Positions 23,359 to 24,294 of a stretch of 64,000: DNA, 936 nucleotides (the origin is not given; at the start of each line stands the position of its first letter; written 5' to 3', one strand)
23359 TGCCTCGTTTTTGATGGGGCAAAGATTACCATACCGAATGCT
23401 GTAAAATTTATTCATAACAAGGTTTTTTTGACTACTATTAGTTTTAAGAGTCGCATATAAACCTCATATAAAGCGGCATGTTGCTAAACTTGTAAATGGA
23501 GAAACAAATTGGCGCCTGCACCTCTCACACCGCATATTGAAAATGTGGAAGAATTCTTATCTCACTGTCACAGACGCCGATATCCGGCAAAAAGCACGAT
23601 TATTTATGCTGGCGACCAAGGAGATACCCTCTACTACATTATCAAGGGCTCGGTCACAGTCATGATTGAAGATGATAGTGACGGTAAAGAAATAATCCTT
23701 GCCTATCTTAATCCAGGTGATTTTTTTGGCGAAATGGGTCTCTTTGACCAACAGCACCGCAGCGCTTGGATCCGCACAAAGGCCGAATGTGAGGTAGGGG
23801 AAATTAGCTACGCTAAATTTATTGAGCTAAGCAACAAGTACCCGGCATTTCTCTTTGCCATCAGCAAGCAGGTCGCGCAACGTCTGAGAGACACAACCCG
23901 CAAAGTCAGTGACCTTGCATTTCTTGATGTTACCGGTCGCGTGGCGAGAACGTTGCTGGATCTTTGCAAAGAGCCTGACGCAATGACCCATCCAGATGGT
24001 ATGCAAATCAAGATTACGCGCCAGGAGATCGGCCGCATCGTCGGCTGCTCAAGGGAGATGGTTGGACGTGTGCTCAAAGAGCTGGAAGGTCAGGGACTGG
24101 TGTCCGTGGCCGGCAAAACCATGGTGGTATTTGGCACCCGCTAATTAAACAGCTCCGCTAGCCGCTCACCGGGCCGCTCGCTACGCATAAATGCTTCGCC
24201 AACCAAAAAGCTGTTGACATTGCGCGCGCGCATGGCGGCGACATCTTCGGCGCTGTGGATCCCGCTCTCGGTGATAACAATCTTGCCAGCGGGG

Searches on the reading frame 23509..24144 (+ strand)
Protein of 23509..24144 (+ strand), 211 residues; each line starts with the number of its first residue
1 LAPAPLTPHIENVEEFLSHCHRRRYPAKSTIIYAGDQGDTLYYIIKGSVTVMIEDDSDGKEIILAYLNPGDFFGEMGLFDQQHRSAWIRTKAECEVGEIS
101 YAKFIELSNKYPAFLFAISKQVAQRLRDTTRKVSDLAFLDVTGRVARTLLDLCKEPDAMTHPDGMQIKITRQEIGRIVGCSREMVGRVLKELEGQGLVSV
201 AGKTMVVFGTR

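Call 6: search_protein_families(library=ncbifam, proteins=[window:23509-24144:+], max_evalue=0.01)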
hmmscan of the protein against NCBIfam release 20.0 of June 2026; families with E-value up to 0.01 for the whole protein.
window:23509-24144:+ (211 aa): 13 families
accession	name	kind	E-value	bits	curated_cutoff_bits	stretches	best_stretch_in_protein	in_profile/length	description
NF008732.0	PRK11753.1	equivalog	3.9e-105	350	266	1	10-211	13-214/214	cAMP-activated global transcriptional regulator CRP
NF010499.0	PRK13918.1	equivalog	9.9e-18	64.4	274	1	25-201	17-185/205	CRP/FNR family transcriptional regulator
NF052518.1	TransRegLdrP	equivalog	1.9e-16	60.6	300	1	23-203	2-174/195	transcriptional regulator LdrP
NF006901.0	PRK09392.1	equivalog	1.4e-12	47.4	211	1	12-205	22-209/236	transcriptional activator FtrB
NF008365.0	PRK11161.1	subfamily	9.1e-12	44.8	228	1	22-207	48-233/250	fumarate/nitrate reduction transcriptional regulator Fnr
TIGR03697.1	NtcA_cyano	equivalog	1.1e-11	44.9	244.95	1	30-208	3-183/193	global nitrogen regulator NtcA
NF050806.1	TransRegFixKCaul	equivalog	6.5e-09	35.3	300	1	18-206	21-202/215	transcriptional regulator FixK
TIGR03896.1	cyc_nuc_ocin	subfamily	5.9e-08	32.4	161.05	1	19-128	7-119/317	bacteriocin-type transport-associated protein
NF007707.0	PRK10402.1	subfamily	1.7e-07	31.1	180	1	22-147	33-157/226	transcriptional regulator YeiL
NF045989.1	TransRegFnrLRhodb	equivalog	2.6e-07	30.1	300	1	20-207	36-224/245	transcriptional regulator FnrL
NF041163.2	encap_f2b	equivalog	3.1e-07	29.9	400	1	12-128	87-203/450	family 2B encapsulin nanocompartment shell protein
NF053664.1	TransRegPtrACyano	equivalog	8.5e-07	28.5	300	1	40-207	29-189/196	Crp/Fnr family transcriptional regulator PtrA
NF058543.1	ActPatMycb56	equivalog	0.0026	16.6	460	1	27-126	26-122/317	acetyltransferase Pat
